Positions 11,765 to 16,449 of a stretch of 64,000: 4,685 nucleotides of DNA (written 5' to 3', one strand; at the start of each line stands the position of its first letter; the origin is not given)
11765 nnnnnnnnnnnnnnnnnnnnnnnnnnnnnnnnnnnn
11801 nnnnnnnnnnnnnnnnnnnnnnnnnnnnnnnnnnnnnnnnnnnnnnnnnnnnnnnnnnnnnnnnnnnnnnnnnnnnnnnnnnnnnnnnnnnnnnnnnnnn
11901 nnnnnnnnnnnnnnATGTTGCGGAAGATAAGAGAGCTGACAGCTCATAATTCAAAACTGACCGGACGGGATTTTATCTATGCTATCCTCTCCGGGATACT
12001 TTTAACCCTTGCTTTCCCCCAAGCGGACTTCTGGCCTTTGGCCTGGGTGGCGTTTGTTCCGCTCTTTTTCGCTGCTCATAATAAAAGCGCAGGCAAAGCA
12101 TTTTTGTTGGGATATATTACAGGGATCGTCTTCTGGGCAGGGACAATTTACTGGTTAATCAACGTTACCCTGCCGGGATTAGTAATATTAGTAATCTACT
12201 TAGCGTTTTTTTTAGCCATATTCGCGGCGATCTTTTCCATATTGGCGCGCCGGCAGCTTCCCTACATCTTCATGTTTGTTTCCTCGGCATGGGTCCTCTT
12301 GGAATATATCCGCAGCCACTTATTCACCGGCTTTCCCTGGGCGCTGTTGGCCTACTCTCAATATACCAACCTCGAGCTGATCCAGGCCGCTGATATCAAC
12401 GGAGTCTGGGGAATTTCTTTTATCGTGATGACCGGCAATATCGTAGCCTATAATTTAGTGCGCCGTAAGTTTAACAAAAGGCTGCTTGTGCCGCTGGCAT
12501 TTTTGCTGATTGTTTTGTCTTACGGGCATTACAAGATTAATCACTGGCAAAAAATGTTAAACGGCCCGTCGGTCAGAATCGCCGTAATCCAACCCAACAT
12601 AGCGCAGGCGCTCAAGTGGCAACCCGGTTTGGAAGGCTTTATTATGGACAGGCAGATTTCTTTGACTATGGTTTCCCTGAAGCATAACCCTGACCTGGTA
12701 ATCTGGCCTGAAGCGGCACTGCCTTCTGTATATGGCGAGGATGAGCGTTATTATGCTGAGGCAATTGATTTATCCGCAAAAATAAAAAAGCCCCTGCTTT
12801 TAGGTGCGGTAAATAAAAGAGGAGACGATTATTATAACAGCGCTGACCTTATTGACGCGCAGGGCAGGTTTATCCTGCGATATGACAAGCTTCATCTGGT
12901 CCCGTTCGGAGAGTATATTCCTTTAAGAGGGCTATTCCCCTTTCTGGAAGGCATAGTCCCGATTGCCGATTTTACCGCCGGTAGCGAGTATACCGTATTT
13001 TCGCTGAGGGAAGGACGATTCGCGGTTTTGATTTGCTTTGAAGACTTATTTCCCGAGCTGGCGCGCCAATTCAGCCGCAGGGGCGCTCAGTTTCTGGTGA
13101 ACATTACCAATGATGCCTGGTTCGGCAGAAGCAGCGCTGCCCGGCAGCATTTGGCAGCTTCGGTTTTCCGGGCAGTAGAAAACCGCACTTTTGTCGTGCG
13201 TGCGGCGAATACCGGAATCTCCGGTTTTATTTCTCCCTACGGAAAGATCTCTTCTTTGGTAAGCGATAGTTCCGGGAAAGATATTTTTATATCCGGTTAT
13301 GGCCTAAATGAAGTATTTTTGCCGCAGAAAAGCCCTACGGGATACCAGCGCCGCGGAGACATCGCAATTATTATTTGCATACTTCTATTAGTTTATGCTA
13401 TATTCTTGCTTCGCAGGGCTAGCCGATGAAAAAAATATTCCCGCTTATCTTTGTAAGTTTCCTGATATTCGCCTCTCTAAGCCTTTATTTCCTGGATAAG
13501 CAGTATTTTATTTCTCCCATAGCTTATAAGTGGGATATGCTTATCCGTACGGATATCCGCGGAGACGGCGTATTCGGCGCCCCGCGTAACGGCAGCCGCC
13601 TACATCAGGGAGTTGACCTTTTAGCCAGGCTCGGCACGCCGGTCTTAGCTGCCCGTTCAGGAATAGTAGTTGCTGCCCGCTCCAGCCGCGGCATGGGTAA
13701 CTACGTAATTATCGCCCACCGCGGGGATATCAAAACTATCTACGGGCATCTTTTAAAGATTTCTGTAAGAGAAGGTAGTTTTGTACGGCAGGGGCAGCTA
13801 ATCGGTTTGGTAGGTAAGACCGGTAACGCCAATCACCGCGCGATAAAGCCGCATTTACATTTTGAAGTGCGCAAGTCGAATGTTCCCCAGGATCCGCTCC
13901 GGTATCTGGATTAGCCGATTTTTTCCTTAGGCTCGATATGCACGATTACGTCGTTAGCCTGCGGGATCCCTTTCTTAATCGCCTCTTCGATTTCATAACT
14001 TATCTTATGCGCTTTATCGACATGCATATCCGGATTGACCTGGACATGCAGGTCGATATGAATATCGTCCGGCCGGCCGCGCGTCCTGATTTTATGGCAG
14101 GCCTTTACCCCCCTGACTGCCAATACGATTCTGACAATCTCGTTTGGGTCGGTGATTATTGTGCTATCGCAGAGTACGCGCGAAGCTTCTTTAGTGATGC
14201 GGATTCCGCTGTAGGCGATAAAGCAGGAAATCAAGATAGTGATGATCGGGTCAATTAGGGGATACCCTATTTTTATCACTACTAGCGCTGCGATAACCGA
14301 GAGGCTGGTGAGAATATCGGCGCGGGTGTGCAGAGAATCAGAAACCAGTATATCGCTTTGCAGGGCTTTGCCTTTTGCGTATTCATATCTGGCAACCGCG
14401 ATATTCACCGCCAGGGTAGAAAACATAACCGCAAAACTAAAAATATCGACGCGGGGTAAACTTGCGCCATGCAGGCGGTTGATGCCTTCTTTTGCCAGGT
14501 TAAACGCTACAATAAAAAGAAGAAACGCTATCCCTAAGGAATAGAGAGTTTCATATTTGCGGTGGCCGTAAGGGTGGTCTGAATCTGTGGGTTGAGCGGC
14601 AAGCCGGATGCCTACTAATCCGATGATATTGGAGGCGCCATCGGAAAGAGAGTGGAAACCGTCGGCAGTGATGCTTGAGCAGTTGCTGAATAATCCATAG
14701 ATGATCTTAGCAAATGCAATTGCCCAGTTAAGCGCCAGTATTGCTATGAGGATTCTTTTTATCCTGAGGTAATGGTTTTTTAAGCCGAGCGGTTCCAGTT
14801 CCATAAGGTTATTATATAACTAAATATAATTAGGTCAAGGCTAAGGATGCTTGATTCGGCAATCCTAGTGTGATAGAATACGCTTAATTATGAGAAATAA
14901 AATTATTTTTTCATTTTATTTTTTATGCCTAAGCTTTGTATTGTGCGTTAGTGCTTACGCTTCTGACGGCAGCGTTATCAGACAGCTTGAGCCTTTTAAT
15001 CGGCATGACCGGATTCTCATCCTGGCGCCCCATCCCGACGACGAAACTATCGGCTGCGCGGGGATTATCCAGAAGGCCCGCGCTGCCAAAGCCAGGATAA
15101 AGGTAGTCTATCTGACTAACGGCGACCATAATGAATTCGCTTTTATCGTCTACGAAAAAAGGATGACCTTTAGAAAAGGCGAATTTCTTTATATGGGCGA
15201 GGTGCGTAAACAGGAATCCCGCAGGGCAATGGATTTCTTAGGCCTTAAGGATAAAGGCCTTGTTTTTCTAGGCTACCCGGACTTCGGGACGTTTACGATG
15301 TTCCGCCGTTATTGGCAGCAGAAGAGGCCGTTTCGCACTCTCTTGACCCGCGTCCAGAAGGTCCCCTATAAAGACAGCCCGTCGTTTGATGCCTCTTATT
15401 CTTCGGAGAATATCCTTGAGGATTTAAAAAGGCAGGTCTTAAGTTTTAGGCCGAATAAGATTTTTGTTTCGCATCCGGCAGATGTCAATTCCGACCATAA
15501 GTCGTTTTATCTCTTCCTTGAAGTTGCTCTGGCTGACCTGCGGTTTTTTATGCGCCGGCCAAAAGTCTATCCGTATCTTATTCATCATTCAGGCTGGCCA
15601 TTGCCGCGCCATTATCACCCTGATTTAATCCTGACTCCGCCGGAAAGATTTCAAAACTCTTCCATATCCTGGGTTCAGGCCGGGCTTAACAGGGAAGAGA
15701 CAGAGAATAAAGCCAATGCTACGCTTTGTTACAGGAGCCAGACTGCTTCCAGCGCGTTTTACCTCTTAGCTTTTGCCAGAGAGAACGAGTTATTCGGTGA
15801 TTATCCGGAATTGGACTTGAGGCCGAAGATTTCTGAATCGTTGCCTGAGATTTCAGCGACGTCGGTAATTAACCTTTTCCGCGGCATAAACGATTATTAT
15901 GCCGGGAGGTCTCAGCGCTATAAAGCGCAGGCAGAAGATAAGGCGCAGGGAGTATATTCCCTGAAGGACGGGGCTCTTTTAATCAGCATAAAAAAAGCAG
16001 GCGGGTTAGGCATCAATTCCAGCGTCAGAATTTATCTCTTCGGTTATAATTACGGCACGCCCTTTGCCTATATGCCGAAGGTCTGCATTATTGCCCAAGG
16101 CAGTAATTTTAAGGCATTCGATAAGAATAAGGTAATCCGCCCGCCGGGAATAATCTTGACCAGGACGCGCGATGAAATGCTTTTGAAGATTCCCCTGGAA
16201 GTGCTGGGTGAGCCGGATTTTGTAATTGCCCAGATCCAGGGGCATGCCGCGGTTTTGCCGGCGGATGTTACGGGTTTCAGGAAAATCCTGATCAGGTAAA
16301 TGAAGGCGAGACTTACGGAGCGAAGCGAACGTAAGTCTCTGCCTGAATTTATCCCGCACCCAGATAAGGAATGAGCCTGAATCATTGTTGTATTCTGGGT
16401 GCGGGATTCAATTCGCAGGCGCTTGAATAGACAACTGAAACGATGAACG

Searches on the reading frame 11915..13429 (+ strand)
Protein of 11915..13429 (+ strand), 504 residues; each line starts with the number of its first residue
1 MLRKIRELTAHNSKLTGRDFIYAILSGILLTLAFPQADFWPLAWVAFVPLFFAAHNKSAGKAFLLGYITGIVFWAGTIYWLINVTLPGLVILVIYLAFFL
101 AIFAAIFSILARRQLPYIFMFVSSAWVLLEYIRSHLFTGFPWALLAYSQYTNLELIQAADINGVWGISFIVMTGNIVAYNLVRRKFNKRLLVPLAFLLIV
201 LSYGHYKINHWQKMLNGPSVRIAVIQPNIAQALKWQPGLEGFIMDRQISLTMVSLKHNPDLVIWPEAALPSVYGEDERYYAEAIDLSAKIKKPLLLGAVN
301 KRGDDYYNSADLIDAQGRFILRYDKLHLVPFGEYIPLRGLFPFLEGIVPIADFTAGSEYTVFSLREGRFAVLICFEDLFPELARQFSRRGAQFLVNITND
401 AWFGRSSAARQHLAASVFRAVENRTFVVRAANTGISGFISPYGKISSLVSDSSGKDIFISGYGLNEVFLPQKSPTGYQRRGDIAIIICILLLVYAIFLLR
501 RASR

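Call 10: search_protein_families(library=pfam, proteins=[window:11915-13429:+])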
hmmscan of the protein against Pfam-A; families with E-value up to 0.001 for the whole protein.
window:11915-13429:+ (504 aa): 2 families
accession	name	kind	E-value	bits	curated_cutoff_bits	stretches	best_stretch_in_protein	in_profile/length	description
PF20154.4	LNT_N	-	2.1e-41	142.2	27.1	1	26-176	1-158/159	Apolipoprotein N-acyltransferase N-terminal domain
PF00795.27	CN_hydrolase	-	3.6e-31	108.9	23.2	1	221-449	1-234/256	Carbon-nitrogen hydrolase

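Call 11: search_protein_families(library=ncbifam, proteins=[window:11915-13429:+])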
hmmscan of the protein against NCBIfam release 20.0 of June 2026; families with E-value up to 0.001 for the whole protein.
window:11915-13429:+ (504 aa): 7 families
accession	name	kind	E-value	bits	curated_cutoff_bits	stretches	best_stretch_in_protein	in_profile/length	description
TIGR00546.1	lnt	equivalog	3.4e-104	349.2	132.9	1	64-445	2-395/395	apolipoprotein N-acyltransferase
NF008934.0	PRK12291.1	equivalog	1.4e-27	97.1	427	1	56-441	55-411/419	apolipoprotein N-acyltransferase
NF009803.0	PRK13287.1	equivalog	7.8e-08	31.4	406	1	289-398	96-189/333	formamidase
TIGR03381.1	agmatine_aguB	equivalog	1.4e-07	31.1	410.25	1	285-398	73-174/279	N-carbamoylputrescine amidase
NF040852.1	nitrile_Arch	equivalog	5e-07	29.1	500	1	286-434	74-199/262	nitrilase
NF043013.1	DeGluthAmidYersProt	equivalog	1.2e-05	24.6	500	1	307-437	97-217/278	deaminated glutathione amidase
NF033621.1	de_GSH_amidase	exception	7.5e-05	22.2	355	1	361-434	133-204/260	deaminated glutathione amidase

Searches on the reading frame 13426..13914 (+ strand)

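Call 10: search_protein_families(library=pfam, proteins=[window:13426-13914:+])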
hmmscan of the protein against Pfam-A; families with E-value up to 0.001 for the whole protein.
window:13426-13914:+ (162 aa): 1 family
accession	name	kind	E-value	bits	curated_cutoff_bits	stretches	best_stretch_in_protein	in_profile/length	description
PF01551.29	Peptidase_M23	-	1.2e-31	109.2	28.7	1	59-157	2-96/96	Peptidase family M23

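Call 11: search_protein_families(library=ncbifam, proteins=[window:13426-13914:+])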
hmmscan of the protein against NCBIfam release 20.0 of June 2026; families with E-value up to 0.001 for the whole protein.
window:13426-13914:+ (162 aa): 15 families
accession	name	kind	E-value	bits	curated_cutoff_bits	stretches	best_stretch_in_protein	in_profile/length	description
NF052530.1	Heli_ShapePgp3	exception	3.5e-20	72.3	300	1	59-161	166-264/270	peptidoglycan metallopeptidase Pgp3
NF041208.1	celldiv_DipM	equivalog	5.3e-19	68.7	740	1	50-162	310-418/419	cell division endopeptidase DipM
NF053825.1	PdgNdpepShyA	equivalog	8e-19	67.6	700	1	60-157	296-389/425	peptidoglycan DD-endopeptidase ShyA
NF052336.1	PdgHdaseHSB100310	equivalog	9.8e-19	67.9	500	1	50-152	47-145/316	peptidoglycan hydrolase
NF008652.0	PRK11649.1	equivalog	1.5e-18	66.7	341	1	60-158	313-407/439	murein DD-endopeptidase MepM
NF053738.1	S2SprSpoIIQBc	equivalog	1e-17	64.5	250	1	60-162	122-224/232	stage II sporulation protein SpoIIQ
NF053824.1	PdgNdpepShyC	equivalog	1.1e-17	64.1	700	1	58-153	294-385/429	peptidoglycan DD-endopeptidase ShyC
NF050804.1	CellDivDipMCaul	equivalog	2.6e-16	59.5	900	1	49-159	518-624/634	cell division endopeptidase DipM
NF040883.1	amid_act_ActS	equivalog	3.2e-15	56.1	375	1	61-161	137-233/242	amidase activator ActS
NF008123.1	PRK10871.1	equivalog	5.3e-14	52.4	311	1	61-161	266-362/365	murein hydrolase activator NlpD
NF052529.1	PG_M23_Pgp6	exception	2.7e-10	39.5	600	1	59-150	334-421/452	peptidoglycan metallopeptidase Pgp6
NF047755.1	LIC_10271_M23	exception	1.2e-09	38.2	180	1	60-129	117-186/207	LIC_10271 family cell wall hydrolase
NF008644.1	PRK11637.1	equivalog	1.5e-09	37.3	270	1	50-159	276-381/385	murein hydrolase activator EnvC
NF004799.0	PRK06148.1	subfamily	4.1e-07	28.4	1128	1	59-149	440-538/1015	hypothetical protein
NF047657.1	CellWlHdaseLepto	equivalog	1.7e-05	24.4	400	1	60-129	128-197/221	hypothetical protein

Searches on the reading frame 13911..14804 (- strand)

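Call 10: search_protein_families(library=pfam, proteins=[window:13911-14804:-])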
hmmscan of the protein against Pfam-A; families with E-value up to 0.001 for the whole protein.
window:13911-14804:- (297 aa): 2 families
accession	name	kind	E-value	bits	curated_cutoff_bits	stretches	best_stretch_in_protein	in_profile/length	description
PF01545.26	Cation_efflux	-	1.5e-42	146.1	26.6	1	19-212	1-198/198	Cation efflux family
PF16916.11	ZT_dimer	-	2.5e-21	75.9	26.7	1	221-292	7-77/78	Dimerisation domain of Zinc Transporter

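Call 11: search_protein_families(library=ncbifam, proteins=[window:13911-14804:-])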
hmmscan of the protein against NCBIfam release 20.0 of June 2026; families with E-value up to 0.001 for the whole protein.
window:13911-14804:- (297 aa): 10 families
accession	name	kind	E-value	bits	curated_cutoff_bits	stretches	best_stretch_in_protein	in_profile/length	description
TIGR01297.1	CDF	superfamily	2.6e-71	240.2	82.35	1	16-294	2-284/285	cation diffusion facilitator family transporter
NF052602.1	Zn_efflux_Cdf31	equivalog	5.8e-56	190.1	460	1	14-294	5-291/299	CDF family zinc efflux transporter Cdf31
NF050169.1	CatEfflxFieF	equivalog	1.1e-43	149.5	420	1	26-292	15-281/282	cation efflux pump FieF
NF033615.1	CDF_MamM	equivalog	1.1e-39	136.4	350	1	21-293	14-289/290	magnetosome biogenesis CDF transporter MamM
NF033616.1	CDF_MamB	equivalog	8e-37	127.3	350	1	23-292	13-283/284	magnetosome biogenesis CDF transporter MamB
NF052621.1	MngEfTpMntE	equivalog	4.7e-36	124.7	500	1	34-295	22-284/293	manganese efflux transporter MntE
NF007064.0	PRK09509.1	equivalog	1.7e-35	122.4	447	1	15-293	9-287/300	CDF family cation-efflux transporter FieF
NF040994.1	MamV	equivalog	1.6e-22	80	500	1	27-292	22-287/319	CDF transporter MamV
NF002923.0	PRK03557.1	equivalog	1.5e-20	73.7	408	1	16-263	19-266/313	CDF family zinc transporter ZitB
NF033827.1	CDF_efflux_DmeF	equivalog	1.8e-11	44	250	2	153-229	178-255/309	CDF family Co(II)/Ni(II) efflux transporter DmeF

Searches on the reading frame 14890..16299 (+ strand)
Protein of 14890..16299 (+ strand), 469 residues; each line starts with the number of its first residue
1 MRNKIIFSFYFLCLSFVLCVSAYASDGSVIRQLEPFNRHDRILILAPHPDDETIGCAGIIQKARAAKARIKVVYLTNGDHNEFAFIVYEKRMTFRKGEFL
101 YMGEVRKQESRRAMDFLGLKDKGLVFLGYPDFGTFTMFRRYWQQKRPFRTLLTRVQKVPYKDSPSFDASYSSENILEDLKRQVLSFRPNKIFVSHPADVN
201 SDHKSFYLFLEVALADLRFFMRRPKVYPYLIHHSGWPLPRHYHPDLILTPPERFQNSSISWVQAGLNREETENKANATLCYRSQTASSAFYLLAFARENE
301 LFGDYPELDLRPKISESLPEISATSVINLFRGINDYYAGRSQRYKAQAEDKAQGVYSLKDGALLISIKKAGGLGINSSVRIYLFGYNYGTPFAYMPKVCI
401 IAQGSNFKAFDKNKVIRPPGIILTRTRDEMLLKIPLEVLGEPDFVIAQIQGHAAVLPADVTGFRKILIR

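Call 10: search_protein_families(library=pfam, proteins=[window:14890-16299:+])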
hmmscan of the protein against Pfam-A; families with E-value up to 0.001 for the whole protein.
window:14890-16299:+ (469 aa): 1 family
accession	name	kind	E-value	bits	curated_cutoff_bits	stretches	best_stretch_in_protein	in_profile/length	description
PF02585.22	PIG-L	-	1.5e-22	80.9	28.2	1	43-210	1-125/129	GlcNAc-PI de-N-acetylase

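Call 11: search_protein_families(library=ncbifam, proteins=[window:14890-16299:+])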
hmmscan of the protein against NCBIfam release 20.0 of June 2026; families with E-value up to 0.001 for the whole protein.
window:14890-16299:+ (469 aa): 5 families
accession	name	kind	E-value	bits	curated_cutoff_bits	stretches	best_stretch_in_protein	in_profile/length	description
NF002557.0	PRK02122.1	subfamily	1.5e-07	30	384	1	38-79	369-410/653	glucosamine-6-phosphate deaminase-like protein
TIGR04000.1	thiol_BshB2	equivalog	3.1e-06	27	195.25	1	41-131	2-83/217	bacillithiol biosynthesis deacetylase BshB2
TIGR04001.1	thiol_BshB1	equivalog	5.9e-06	26.2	182.5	0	42-80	4-42/226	bacillithiol biosynthesis deacetylase BshB1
TIGR03446.1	mycothiol_Mca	equivalog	3e-05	23.7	277.15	1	41-133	2-86/283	mycothiol conjugate amidase Mca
TIGR03445.1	mycothiol_MshB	equivalog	9e-05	22.5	224.35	1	44-123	2-78/284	N-acetyl-1-D-myo-inositol-2-amino-2-deoxy-alpha-D-glucopyranoside deacetylase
